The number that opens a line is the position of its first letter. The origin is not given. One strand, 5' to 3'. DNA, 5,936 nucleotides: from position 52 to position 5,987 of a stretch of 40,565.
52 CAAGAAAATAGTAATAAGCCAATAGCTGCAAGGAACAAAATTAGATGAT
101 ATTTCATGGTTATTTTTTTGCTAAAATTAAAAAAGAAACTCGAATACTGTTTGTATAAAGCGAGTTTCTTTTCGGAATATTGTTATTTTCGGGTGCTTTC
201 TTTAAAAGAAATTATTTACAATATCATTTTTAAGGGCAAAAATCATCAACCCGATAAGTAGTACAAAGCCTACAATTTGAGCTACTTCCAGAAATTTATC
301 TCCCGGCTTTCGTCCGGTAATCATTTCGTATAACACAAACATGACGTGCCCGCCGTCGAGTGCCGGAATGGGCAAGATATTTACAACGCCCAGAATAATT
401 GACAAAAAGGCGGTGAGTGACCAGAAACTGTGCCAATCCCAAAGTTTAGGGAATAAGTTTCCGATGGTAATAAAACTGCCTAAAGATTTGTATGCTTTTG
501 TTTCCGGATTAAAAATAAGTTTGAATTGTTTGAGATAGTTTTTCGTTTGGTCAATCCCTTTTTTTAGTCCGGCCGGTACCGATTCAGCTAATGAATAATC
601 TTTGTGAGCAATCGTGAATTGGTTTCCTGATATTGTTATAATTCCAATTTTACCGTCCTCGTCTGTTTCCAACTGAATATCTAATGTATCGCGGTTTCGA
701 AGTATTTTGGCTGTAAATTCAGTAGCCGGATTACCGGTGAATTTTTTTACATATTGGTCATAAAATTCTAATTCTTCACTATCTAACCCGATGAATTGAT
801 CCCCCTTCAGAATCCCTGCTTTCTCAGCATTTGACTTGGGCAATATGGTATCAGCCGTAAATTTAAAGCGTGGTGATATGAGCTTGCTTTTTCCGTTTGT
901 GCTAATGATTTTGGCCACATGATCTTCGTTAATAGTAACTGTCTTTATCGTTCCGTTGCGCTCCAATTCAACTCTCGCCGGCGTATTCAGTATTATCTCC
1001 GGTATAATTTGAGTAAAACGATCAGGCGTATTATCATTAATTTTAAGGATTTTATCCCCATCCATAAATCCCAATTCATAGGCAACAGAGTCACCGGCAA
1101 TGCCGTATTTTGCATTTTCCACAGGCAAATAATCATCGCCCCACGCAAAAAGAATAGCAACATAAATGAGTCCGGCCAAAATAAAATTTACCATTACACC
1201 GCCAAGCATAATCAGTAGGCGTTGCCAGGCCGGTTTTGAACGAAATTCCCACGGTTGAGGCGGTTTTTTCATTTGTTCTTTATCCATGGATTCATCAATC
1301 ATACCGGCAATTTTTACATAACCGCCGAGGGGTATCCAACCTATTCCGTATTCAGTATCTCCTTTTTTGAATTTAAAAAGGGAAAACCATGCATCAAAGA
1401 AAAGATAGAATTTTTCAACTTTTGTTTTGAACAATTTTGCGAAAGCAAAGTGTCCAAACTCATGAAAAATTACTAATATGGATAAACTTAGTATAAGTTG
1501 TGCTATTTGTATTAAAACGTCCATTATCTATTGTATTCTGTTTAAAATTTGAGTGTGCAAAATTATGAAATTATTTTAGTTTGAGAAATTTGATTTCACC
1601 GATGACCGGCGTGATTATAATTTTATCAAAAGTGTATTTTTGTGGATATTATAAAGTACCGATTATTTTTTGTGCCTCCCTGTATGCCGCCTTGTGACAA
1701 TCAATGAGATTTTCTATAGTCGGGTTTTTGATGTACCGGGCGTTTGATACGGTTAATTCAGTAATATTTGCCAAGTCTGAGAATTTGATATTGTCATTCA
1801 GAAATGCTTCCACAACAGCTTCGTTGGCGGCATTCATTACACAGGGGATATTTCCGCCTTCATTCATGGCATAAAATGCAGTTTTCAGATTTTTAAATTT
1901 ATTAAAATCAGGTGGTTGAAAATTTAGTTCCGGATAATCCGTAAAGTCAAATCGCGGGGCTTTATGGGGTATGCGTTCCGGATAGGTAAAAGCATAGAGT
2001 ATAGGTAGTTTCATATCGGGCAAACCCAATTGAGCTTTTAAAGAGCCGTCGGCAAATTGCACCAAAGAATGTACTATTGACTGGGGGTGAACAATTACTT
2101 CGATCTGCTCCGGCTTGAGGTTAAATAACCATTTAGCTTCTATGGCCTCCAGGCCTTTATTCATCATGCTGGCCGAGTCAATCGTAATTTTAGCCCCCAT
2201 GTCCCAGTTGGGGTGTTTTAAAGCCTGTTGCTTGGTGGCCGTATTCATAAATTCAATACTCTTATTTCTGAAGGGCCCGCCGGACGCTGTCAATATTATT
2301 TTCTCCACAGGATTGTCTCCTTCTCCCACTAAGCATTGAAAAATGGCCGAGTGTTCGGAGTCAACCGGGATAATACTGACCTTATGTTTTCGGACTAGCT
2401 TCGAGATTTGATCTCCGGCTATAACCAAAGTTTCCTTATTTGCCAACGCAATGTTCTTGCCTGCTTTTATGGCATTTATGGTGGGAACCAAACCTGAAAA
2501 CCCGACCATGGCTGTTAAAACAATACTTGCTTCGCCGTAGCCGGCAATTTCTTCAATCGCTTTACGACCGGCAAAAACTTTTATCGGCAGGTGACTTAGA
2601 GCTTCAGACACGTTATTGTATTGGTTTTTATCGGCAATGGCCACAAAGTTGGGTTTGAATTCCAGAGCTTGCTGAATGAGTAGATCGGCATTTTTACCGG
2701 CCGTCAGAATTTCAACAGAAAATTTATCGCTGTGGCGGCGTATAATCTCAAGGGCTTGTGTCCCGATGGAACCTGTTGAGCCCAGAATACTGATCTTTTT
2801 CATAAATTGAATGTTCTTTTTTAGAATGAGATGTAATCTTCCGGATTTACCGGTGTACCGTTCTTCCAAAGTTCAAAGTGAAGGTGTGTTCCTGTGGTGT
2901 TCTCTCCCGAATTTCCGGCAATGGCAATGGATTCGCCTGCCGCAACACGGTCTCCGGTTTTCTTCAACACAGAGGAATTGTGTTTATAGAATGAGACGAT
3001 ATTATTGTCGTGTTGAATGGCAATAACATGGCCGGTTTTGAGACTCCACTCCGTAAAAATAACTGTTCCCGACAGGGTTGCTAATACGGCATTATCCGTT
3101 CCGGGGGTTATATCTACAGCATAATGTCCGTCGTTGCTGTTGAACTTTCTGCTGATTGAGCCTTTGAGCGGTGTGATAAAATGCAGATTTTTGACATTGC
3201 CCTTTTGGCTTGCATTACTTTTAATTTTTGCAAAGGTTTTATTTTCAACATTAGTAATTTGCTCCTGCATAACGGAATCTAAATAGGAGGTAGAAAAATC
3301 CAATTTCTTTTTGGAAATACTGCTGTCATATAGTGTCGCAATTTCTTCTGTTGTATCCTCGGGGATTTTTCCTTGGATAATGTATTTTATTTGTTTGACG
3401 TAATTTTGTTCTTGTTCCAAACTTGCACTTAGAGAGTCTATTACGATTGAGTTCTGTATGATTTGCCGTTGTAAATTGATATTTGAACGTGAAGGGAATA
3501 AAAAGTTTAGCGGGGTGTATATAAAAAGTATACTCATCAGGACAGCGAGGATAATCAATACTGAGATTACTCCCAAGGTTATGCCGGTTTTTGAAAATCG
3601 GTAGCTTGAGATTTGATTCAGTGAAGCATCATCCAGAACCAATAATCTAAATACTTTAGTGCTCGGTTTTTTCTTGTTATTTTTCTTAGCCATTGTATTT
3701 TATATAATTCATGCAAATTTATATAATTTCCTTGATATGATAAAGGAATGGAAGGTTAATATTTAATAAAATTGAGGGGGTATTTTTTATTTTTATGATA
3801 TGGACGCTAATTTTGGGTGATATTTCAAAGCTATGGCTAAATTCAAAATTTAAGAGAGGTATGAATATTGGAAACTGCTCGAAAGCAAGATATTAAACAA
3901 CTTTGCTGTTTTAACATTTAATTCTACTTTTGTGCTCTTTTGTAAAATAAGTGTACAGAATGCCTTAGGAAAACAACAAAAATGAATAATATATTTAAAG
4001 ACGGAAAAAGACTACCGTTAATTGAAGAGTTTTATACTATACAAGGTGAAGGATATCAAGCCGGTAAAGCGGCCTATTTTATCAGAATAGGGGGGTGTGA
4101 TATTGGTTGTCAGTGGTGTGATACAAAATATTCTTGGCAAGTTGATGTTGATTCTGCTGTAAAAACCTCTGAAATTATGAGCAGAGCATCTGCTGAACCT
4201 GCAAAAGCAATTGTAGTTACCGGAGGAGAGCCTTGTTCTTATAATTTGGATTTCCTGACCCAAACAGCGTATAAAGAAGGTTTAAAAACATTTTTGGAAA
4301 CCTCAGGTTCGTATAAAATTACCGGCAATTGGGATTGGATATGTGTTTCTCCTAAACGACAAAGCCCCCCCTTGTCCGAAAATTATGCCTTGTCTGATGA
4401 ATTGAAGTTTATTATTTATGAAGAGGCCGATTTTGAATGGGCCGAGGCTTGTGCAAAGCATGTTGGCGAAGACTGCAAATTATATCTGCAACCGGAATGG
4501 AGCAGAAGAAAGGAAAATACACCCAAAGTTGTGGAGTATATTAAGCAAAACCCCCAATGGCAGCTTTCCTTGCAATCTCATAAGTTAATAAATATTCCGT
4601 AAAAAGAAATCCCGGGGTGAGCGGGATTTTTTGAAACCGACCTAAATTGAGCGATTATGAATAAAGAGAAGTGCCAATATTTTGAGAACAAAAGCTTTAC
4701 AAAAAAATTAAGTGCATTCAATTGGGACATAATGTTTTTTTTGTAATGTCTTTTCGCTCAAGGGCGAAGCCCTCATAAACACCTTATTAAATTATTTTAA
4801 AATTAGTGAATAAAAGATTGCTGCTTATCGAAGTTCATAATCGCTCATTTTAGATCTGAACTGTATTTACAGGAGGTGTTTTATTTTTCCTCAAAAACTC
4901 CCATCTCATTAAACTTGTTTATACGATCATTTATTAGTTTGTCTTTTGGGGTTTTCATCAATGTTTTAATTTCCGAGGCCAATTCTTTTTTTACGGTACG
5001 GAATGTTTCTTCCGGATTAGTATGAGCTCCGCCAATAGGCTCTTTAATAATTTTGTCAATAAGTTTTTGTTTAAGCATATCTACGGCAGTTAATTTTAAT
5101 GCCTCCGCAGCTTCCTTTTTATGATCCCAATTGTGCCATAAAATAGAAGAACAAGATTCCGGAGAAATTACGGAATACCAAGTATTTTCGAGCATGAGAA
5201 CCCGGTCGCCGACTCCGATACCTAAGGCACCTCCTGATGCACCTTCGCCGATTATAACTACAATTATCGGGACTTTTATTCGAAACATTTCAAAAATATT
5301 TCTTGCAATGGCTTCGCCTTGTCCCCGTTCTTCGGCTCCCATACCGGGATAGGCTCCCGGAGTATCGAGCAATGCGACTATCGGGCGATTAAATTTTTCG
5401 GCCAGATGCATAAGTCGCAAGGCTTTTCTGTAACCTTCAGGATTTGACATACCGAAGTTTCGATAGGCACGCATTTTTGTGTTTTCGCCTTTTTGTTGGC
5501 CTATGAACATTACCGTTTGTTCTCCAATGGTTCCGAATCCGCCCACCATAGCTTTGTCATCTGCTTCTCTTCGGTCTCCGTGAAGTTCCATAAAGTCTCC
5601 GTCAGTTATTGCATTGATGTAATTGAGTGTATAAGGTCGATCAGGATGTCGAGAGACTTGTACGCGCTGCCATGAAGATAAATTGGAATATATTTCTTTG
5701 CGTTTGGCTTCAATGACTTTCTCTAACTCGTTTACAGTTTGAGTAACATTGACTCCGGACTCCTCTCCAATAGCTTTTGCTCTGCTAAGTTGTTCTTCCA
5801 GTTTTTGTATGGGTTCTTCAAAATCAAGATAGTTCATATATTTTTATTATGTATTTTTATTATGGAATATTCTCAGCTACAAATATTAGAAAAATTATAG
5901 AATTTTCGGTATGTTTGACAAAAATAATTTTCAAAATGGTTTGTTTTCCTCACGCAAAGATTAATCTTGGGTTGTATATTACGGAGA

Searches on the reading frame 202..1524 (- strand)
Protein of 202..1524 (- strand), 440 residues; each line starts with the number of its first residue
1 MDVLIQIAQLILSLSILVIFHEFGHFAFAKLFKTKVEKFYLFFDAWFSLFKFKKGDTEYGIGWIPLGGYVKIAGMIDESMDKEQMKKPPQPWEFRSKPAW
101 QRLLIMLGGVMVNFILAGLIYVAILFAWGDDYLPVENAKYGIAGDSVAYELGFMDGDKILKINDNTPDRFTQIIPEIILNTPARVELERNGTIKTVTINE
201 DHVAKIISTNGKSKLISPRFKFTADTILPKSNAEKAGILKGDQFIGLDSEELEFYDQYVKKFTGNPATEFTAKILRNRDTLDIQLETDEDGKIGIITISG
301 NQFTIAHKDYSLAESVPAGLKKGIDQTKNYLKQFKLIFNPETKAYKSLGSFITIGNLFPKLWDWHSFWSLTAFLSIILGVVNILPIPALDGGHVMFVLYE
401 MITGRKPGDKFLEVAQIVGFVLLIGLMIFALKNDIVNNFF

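Call 81: search_protein_families(library=pfam, proteins=[window:202-1524:-])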
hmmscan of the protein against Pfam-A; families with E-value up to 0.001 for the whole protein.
window:202-1524:- (440 aa): 3 families
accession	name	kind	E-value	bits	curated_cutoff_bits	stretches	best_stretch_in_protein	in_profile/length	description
PF02163.28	Peptidase_M50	-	3.7e-54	183.8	27.2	1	10-425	2-220/221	Peptidase family M50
PF17820.7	PDZ_6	-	6.9e-08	32.6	27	0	145-187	8-50/54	PDZ domain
PF13180.12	PDZ_2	-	0.0006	20.5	27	0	147-198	24-78/80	PDZ domain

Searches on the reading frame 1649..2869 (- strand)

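Call 81: search_protein_families(library=pfam, proteins=[window:1649-2869:-])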
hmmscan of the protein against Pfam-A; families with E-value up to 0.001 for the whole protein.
window:1649-2869:- (406 aa): 3 families
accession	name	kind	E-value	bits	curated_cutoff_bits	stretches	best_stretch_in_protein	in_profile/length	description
PF02670.22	DXP_reductoisom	-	1e-45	156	21.7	1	26-152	1-129/129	1-deoxy-D-xylulose 5-phosphate reductoisomerase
PF08436.17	DXP_redisom_C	-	1.8e-40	137.4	26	1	166-249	1-84/84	1-deoxy-D-xylulose 5-phosphate reductoisomerase C-terminal domain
PF13288.12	DXPR_C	-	4.5e-35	120.8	27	1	281-396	1-113/115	DXP reductoisomerase C-terminal domain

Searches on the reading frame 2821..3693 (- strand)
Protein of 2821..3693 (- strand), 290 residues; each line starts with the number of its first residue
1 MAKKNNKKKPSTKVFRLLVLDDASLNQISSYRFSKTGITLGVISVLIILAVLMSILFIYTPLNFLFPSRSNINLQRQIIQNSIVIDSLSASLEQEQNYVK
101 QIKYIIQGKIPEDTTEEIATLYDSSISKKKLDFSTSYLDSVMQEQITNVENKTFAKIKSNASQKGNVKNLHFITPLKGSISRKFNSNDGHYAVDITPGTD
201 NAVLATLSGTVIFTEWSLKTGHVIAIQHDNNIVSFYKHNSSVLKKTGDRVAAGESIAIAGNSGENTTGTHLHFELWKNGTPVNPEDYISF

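Call 81: search_protein_families(library=pfam, proteins=[window:2821-3693:-])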
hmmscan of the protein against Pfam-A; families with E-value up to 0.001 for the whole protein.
window:2821-3693:- (290 aa): 1 family
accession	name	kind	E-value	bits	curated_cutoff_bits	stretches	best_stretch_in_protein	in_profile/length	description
PF01551.29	Peptidase_M23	-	1.6e-26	92.7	28.7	1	189-284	2-96/96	Peptidase family M23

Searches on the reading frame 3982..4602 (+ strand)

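Call 29: search_protein_families(library=pfam, proteins=[window:3982-4602:+])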
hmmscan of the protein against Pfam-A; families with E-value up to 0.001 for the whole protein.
window:3982-4602:+ (206 aa): 2 families
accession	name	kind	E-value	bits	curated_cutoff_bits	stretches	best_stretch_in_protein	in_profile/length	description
PF04055.27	Radical_SAM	-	2.5e-05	24.9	29.5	1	35-110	3-87/166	Radical SAM superfamily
PF13353.11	Fer4_12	-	6.2e-05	23.8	22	1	20-95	1-73/137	4Fe-4S single cluster domain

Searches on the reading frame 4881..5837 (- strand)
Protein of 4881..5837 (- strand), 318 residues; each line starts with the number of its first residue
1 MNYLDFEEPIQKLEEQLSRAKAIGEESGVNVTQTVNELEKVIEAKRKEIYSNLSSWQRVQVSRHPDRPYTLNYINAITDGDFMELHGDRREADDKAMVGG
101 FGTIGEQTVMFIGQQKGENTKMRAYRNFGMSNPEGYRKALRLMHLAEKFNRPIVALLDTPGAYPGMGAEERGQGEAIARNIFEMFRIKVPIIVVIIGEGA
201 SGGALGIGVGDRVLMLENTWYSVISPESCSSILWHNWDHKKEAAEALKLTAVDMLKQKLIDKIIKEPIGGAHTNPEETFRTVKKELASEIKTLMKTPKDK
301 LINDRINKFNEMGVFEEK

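Call 81: search_protein_families(library=pfam, proteins=[window:4881-5837:-])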
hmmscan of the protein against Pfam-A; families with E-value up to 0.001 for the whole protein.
window:4881-5837:- (318 aa): 2 families
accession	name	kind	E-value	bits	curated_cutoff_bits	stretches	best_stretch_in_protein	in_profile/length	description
PF03255.19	ACCA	-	7.1e-143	475.8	23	1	3-313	1-310/310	Acetyl co-enzyme A carboxylase carboxyltransferase-like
PF01039.27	Carboxyl_trans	-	1.3e-17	64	22.3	1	49-291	233-480/493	Carboxyl transferase domain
